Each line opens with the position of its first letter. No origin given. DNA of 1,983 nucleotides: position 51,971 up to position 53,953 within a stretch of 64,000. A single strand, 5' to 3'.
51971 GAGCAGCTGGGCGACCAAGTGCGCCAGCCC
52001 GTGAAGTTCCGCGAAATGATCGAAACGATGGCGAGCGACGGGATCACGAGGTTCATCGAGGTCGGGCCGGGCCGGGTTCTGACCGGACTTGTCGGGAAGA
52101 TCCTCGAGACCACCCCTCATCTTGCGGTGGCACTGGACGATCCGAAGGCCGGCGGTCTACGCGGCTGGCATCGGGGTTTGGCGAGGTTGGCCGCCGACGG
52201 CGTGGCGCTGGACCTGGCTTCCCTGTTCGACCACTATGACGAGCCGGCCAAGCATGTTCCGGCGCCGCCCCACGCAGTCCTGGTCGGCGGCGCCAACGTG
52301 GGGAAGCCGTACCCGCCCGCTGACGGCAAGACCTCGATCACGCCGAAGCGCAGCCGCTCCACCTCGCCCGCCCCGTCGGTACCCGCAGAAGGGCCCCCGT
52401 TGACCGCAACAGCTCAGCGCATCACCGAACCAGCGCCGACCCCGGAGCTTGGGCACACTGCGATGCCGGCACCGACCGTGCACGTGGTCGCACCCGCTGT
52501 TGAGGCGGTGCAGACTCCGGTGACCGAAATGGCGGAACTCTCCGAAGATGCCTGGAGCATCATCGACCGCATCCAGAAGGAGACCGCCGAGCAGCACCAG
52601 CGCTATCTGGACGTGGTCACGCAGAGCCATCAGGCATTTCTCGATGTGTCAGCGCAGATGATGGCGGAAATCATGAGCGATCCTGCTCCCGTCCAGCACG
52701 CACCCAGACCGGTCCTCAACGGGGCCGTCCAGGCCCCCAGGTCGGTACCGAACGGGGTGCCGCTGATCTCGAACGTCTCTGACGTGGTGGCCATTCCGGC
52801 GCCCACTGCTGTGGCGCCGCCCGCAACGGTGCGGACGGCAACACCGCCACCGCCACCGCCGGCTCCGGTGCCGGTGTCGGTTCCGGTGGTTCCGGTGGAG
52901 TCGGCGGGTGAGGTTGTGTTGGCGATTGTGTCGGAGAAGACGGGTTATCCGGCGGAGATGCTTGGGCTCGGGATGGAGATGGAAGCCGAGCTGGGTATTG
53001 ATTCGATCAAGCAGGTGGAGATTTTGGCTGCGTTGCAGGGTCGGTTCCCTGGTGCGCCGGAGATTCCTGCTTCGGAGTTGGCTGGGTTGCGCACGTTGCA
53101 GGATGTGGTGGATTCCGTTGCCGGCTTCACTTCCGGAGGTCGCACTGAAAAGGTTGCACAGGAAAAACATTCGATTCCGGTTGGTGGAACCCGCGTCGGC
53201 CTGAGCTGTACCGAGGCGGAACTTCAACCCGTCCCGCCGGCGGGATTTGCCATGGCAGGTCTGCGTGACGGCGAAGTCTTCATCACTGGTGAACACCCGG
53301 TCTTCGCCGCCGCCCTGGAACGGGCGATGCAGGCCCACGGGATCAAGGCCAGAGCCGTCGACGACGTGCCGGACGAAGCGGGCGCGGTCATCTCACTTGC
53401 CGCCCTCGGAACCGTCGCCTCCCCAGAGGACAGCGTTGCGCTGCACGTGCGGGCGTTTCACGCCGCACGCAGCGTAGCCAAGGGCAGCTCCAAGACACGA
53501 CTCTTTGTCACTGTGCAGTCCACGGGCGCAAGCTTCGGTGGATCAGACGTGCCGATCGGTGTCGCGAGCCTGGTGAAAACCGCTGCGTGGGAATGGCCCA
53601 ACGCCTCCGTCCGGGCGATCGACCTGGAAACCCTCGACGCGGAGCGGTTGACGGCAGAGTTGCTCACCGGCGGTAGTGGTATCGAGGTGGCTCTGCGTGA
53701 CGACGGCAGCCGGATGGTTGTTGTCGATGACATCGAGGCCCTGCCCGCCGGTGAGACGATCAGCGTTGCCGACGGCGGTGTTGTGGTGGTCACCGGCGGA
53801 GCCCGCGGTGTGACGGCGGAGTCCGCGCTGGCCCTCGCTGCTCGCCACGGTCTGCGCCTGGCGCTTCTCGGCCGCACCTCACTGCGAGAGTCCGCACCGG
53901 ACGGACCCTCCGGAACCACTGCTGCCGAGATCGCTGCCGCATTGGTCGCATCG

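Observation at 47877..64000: PUFA-synthase-like pfaD-pfaA-pfaC operon with a convergent MmpL exporter in a mycobacterium-like genome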

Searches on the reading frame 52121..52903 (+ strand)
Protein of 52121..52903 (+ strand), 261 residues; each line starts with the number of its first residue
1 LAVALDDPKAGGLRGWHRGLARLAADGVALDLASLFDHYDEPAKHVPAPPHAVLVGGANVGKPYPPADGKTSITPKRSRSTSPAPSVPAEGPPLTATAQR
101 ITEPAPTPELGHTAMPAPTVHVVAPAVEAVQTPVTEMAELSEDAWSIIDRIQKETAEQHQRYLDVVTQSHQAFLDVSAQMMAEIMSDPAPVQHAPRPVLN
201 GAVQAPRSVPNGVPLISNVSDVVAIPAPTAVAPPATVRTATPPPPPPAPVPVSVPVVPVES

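Call 67: search_protein_families(library=pfam, proteins=[window:52121-52903:+], max_evalue=0.1)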
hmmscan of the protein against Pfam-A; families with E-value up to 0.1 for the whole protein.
seq(261 aa): 0 families

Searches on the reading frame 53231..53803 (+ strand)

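Call 67: search_protein_families(library=pfam, proteins=[window:53231-53803:+], max_evalue=0.1)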
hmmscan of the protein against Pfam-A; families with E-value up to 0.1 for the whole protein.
seq(191 aa): 1 family
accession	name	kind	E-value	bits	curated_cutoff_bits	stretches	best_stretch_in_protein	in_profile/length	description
PF12453.13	PTP_N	-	0.0067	16.5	21.9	0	13-22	12-21/26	Protein tyrosine phosphatase N terminal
